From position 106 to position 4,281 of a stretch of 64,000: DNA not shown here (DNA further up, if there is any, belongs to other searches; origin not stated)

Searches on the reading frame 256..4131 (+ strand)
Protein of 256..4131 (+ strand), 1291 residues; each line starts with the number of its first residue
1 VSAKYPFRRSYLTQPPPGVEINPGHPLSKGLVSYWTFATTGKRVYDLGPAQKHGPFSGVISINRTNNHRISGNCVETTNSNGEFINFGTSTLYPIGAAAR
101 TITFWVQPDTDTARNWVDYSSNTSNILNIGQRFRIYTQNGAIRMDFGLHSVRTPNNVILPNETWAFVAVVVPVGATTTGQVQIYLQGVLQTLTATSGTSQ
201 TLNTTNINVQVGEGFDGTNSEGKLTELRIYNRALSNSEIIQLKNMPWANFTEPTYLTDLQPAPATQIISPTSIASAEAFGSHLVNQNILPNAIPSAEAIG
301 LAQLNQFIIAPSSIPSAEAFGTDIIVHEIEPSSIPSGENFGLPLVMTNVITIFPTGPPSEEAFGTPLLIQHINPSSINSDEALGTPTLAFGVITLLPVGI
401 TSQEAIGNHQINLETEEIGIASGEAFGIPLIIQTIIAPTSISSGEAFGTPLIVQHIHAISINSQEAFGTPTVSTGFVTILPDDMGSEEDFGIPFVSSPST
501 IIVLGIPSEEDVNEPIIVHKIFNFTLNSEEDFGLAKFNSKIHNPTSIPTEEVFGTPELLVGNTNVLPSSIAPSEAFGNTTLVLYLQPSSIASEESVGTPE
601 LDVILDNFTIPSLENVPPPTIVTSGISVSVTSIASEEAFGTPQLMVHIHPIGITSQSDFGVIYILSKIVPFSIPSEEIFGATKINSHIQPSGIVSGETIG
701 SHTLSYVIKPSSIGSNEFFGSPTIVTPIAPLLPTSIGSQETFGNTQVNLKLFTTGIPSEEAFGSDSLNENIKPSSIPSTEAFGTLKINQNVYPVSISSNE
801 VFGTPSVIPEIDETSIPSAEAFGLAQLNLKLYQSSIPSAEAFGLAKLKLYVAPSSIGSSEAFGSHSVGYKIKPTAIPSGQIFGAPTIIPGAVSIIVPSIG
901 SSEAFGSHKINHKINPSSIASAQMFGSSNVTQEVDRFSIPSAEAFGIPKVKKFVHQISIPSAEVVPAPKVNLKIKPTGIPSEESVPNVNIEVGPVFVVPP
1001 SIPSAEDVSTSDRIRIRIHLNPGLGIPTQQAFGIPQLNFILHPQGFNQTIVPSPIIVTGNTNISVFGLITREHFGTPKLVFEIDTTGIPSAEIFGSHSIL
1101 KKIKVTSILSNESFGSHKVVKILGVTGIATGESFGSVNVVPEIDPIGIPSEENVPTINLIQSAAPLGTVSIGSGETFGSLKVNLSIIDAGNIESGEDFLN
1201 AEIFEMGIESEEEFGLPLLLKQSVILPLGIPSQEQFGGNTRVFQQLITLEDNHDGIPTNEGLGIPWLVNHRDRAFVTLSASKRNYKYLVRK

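Call 79: search_protein_families(library=pfam, proteins=[window:256-4131:+], max_evalue=0.0001)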
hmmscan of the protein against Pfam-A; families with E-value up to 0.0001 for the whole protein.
window:256-4131:+ (1291 aa): 1 family
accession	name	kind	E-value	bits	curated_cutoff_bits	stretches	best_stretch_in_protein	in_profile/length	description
PF13385.13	Laminin_G_3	-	6.1e-13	49.6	27.6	1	97-239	16-150/151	Concanavalin A-like lectin/glucanases superfamily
